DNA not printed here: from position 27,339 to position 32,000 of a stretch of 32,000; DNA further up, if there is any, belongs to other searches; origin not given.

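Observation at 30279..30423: NRPS with two complete adenylation domains in tandem and no carrier domain between them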

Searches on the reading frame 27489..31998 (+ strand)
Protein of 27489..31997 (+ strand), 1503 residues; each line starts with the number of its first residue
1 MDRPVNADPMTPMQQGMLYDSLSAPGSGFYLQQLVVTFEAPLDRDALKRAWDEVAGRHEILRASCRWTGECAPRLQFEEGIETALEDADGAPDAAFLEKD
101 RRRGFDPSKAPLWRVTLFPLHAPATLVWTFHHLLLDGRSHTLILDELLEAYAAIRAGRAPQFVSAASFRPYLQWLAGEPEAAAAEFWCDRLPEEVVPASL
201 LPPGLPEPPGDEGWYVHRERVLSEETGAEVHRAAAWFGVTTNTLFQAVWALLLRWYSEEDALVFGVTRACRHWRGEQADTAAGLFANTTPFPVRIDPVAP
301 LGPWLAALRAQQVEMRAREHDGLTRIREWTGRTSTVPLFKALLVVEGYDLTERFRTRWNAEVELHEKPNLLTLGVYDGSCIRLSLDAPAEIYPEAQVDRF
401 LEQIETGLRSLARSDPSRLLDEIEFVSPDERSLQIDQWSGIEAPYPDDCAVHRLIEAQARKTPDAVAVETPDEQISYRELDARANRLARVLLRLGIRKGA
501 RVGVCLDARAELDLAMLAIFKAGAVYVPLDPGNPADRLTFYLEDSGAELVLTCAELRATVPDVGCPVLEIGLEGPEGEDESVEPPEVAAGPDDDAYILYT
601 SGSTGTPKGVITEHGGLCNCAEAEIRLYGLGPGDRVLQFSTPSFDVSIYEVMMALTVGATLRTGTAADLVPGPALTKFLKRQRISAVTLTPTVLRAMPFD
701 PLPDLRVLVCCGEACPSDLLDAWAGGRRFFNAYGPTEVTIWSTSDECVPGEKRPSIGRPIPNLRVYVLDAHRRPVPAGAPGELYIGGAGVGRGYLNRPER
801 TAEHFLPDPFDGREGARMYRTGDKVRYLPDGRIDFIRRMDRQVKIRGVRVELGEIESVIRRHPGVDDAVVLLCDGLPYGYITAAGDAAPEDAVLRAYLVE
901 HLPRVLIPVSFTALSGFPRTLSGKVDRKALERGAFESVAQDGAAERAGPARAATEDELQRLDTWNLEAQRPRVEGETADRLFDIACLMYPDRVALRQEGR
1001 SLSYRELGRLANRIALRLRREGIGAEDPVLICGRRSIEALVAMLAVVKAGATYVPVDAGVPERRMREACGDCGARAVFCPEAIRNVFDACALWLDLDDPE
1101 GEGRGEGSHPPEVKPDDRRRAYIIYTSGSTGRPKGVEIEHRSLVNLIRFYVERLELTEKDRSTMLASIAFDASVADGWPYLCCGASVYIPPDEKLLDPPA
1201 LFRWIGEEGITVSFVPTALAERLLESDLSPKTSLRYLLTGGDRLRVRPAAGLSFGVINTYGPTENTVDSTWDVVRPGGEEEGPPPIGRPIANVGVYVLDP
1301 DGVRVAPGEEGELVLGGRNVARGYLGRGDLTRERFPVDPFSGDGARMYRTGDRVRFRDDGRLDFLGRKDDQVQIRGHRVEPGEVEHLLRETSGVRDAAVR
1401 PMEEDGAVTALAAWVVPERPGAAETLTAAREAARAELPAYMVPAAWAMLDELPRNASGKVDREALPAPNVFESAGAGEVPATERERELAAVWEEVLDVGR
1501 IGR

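Call 4: search_protein_families(library=pfam, proteins=[window:27489-31998:+], max_evalue=0.1)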
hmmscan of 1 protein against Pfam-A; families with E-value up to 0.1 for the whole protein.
window:27489-31998:+ (1503 aa): 3 families
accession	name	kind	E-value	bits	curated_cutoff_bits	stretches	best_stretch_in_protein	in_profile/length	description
PF00501.34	AMP-binding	-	8.2e-170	565.1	29.9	2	456-795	2-384/384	AMP-binding enzyme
PF00668.25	Condensation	-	1.5e-52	179.3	30.6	1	9-431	6-452/456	Condensation domain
PF13193.12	AMP-binding_C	-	6.6e-17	62.6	24.5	2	1383-1459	1-76/76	AMP-binding enzyme C-terminal domain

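Call 5: search_protein_families(library=ncbifam, proteins=[window:27489-31998:+], max_evalue=0.1)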
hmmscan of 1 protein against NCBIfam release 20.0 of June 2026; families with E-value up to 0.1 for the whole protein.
window:27489-31998:+ (1503 aa): 109 families (the best 25 are shown)
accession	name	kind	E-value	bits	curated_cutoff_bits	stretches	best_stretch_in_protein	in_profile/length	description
NF004282.0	PRK05691.1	subfamily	6.7e-254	845.5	4090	3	952-1502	1109-1657/4334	non-ribosomal peptide synthase/polyketide synthase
TIGR01733.1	AA-adenyl-dom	subfamily_domain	1.7e-252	837.4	317.4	2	476-870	1-409/409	amino acid adenylation domain-containing protein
NF041803.1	NRPS_SolG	exception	1.5e-229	764.6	2200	2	10-933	114-1073/1163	solanimycin non-ribosomal peptide synthetase SolG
NF038078.1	NRPS_MxcG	equivalog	6.3e-198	660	2300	2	988-1500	468-991/1442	myxochelin non-ribosomal peptide synthetase MxcG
NF047350.1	aureusi_NRPS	equivalog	5.5e-184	613.9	2500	3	974-1502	411-927/2373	aureusimine non-ribosomal peptide synthetase AusA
NF007605.2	PRK10252.1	equivalog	1.3e-163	546.4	2400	2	129-937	134-964/1292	enterobactin non-ribosomal peptide synthetase EntF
TIGR01734.1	D-ala-DACP-lig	equivalog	3.1e-141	471.4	559.85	2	988-1465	12-498/504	D-alanine--poly(phosphoribitol) ligase subunit DltA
NF003417.0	PRK04813.1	subfamily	1.3e-140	469.3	476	2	989-1465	16-499/505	D-alanine--poly(phosphoribitol) ligase subunit DltA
TIGR03098.1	ligase_PEP_1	hypoth_equivalog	8.7e-123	410.5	592.35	2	451-931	2-515/517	acyl-CoA ligase (AMP-forming), exosortase A system-associated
NF004837.0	PRK06187.1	subfamily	1.6e-112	376.4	476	4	1108-1465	160-518/531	long-chain-fatty-acid--CoA ligase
TIGR03443.1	alpha_am_amid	equivalog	1.9e-85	287.4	1030.1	5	1122-1422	419-753/1390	L-aminoadipate-semialdehyde dehydrogenase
NF004511.1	PRK05852.1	equivalog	1.8e-83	280.9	650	3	995-1465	20-500/505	FadD7 family fatty acid--CoA ligase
NF006182.0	PRK08316.1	subfamily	4.2e-83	279.6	663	2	974-1460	9-508/523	fatty acyl-CoA synthetase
NF052269.1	Staph_lig_FadD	equivalog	2.6e-78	263.6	650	2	464-935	17-494/499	long-chain-fatty-acid--CoA ligase FadD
NF004114.0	PRK05605.1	equivalog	9.7e-78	261.9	766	5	586-931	215-566/575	long-chain-fatty-acid--CoA ligase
TIGR01923.1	menE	equivalog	3e-75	253.7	330.15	2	1003-1465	1-442/442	o-succinylbenzoate--CoA ligase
NF005307.0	PRK06839.1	equivalog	1.5e-73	248.2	748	2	987-1465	13-489/496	o-succinylbenzoate--CoA ligase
NF005702.0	PRK07514.1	subfamily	6.1e-72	242.6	558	2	994-1465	21-496/506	malonyl-CoA synthase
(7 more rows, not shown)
